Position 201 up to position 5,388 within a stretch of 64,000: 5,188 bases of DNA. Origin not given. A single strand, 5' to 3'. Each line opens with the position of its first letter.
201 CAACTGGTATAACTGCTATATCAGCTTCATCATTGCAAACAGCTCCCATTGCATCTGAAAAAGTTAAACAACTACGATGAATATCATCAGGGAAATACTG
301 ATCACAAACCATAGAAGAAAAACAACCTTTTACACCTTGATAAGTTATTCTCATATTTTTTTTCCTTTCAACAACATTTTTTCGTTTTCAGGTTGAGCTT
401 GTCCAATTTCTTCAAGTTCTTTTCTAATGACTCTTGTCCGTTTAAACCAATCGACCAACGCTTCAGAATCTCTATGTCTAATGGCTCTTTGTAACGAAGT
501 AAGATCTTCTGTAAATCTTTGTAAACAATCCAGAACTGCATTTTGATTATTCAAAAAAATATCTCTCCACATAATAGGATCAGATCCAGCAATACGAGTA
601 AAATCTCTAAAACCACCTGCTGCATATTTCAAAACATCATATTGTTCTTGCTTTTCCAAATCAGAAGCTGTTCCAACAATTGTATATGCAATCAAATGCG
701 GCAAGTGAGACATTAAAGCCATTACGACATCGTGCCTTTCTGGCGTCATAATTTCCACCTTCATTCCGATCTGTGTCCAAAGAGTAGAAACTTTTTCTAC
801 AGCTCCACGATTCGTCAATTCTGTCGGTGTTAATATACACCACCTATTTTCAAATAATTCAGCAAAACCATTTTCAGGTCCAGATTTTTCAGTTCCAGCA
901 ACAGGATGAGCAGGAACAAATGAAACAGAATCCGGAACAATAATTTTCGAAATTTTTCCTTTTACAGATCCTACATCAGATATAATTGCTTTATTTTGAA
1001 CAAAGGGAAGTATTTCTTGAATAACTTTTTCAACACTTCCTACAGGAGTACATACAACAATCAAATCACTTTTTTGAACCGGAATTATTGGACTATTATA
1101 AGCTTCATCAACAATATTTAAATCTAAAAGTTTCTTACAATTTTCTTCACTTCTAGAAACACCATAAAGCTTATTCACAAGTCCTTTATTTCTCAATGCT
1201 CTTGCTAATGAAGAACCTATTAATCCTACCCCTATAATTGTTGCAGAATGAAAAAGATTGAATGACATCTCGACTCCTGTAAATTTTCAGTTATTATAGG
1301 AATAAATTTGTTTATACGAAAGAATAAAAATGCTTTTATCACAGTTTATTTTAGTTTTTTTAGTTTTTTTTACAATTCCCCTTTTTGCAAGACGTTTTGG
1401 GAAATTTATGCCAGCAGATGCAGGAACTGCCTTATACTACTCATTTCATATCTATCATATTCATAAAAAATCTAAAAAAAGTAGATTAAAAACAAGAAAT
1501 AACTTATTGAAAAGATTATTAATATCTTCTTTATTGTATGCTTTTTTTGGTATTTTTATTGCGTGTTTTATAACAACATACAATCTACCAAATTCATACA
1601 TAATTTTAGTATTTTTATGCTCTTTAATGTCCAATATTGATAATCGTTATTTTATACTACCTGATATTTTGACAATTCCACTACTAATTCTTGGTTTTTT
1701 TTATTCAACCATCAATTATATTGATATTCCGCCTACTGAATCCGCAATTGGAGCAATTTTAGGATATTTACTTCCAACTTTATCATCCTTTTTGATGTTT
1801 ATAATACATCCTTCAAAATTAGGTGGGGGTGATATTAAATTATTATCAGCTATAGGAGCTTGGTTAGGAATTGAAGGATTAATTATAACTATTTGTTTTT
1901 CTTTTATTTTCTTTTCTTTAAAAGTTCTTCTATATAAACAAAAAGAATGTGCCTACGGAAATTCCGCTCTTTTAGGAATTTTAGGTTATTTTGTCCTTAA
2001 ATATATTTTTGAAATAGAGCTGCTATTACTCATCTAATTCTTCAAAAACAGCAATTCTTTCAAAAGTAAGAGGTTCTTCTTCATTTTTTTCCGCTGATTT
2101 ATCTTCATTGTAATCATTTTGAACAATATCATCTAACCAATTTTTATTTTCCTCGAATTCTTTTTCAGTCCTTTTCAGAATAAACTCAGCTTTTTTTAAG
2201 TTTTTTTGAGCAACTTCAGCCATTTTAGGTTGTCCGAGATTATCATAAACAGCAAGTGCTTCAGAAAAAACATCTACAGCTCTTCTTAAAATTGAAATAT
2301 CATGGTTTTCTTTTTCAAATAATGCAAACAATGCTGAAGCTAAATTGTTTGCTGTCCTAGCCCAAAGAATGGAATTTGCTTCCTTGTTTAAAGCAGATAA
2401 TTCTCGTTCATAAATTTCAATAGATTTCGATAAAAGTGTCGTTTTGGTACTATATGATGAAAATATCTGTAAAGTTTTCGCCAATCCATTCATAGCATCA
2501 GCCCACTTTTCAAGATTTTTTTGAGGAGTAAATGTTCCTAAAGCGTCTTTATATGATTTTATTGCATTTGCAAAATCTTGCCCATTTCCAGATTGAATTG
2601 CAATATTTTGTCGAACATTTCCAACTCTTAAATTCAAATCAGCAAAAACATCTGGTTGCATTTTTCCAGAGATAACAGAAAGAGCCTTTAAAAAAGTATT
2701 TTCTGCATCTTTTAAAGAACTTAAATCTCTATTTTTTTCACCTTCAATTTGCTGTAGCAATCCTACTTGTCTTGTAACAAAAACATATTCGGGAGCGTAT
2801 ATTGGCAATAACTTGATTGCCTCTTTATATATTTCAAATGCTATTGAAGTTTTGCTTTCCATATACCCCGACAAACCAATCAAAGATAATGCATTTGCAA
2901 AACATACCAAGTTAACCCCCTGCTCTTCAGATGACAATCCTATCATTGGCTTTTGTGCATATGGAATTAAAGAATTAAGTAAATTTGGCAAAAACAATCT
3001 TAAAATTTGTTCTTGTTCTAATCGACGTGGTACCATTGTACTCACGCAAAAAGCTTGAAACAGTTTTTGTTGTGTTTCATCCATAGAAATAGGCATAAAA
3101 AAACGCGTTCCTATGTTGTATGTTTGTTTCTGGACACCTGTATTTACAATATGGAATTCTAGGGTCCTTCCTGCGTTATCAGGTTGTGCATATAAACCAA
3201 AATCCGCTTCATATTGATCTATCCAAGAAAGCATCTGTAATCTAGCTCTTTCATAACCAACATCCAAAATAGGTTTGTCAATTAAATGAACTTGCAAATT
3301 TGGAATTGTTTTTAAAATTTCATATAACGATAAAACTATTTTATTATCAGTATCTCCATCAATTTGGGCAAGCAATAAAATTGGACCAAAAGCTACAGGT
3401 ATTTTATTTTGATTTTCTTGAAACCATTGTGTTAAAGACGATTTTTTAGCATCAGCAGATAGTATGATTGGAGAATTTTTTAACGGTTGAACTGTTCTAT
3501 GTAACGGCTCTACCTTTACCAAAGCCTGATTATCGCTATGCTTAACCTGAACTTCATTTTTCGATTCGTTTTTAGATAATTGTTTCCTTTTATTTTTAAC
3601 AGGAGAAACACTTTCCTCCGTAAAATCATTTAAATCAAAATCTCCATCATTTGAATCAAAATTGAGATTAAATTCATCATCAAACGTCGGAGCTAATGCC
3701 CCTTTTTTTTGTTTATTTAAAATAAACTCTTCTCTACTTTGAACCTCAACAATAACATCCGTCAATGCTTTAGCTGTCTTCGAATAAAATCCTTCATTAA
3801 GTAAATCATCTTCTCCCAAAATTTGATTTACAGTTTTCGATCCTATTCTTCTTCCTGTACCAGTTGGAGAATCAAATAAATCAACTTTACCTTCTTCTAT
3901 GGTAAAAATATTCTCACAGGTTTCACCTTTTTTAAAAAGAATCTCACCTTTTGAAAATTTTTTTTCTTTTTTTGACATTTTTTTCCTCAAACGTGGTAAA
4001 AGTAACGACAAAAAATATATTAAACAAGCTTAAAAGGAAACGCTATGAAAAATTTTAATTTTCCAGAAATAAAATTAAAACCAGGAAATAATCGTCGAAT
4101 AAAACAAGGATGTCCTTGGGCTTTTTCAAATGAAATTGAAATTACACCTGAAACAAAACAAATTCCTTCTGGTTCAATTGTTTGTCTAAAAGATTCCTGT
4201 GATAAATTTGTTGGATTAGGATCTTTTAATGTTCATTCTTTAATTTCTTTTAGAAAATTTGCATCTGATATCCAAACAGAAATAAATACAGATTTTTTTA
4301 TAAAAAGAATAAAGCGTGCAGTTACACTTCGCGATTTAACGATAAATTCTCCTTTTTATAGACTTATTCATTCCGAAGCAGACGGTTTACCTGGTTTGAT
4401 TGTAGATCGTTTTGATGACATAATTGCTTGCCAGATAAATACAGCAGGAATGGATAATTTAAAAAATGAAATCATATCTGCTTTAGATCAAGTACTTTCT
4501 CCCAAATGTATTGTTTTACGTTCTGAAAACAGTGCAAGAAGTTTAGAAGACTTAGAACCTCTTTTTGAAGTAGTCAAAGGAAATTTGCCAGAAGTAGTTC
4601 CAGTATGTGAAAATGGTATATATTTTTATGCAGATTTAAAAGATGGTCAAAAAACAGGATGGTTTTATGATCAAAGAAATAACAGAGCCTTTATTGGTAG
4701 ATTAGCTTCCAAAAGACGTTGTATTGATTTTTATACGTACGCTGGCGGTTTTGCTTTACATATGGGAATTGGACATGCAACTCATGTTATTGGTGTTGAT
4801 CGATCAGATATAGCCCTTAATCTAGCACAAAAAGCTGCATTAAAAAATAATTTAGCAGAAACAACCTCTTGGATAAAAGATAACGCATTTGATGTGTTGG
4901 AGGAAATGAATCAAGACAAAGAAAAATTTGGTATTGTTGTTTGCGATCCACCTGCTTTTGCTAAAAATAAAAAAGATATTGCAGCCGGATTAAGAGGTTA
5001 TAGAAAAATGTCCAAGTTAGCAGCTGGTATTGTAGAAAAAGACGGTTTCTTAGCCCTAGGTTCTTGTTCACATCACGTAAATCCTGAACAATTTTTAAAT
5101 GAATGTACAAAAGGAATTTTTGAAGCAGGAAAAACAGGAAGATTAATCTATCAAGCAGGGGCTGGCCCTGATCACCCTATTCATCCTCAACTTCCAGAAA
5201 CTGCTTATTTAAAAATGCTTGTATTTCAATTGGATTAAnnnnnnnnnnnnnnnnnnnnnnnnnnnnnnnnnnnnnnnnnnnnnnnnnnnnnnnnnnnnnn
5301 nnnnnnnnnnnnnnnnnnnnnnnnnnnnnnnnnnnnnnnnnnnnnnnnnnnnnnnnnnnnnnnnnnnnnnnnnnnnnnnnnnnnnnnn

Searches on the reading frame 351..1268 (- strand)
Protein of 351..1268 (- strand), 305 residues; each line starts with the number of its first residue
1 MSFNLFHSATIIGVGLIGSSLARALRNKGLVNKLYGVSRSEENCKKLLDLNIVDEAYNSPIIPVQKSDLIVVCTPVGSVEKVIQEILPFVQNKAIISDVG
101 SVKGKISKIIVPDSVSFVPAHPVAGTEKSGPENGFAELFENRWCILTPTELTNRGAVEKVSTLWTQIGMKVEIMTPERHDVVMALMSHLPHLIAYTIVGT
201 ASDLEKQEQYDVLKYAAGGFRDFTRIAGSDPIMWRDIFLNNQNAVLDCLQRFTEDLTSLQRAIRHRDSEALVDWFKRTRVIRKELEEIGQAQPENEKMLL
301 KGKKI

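Call 53: search_protein_families(library=pfam, proteins=[window:351-1268:-], max_evalue=0.000001)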
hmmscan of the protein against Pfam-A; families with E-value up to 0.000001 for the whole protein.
window:351-1268:- (305 aa): 3 families
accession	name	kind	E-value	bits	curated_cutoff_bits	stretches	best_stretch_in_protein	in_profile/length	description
PF02153.23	PDH_N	-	3e-41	140.9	26.5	1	21-172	1-153/154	Prephenate dehydrogenase, nucleotide-binding domain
PF20463.3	PDH_C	-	1.7e-32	112.2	22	1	175-276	1-101/102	Prephenate dehydrogenase, dimerization domain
PF03807.23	F420_oxidored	-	6.6e-07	30.3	21.6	0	10-97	3-90/94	NADP oxidoreductase coenzyme F420-dependent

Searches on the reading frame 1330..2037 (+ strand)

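Call 53: search_protein_families(library=pfam, proteins=[window:1330-2037:+], max_evalue=0.000001)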
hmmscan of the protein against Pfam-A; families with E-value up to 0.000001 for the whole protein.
window:1330-2037:+ (235 aa): 1 family
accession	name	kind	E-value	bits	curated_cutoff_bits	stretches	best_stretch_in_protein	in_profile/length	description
PF01478.23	Peptidase_A24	-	9.7e-17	61.8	26.5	1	91-195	1-99/104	Type IV leader peptidase family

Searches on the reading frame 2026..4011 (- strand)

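Call 53: search_protein_families(library=pfam, proteins=[window:2026-4011:-], max_evalue=0.000001)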
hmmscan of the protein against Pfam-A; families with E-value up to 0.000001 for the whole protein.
window:2026-4011:- (661 aa): 1 family
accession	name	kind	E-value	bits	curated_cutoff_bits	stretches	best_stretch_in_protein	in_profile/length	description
PF00027.35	cNMP_binding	-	1.5e-11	44.5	27.5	1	17-96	2-82/89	Cyclic nucleotide-binding domain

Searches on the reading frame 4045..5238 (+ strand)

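Call 53: search_protein_families(library=pfam, proteins=[window:4045-5238:+], max_evalue=0.000001)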
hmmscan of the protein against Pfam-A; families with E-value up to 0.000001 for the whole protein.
window:4045-5238:+ (397 aa): 2 families
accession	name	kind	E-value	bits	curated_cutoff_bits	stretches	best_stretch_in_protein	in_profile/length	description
PF17785.7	PUA_3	-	2.7e-13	49.9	22.6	1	9-70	1-60/64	PUA-like domain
PF10672.15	Methyltrans_SAM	-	3.7e-13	49.8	27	1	174-350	75-248/286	S-adenosylmethionine-dependent methyltransferase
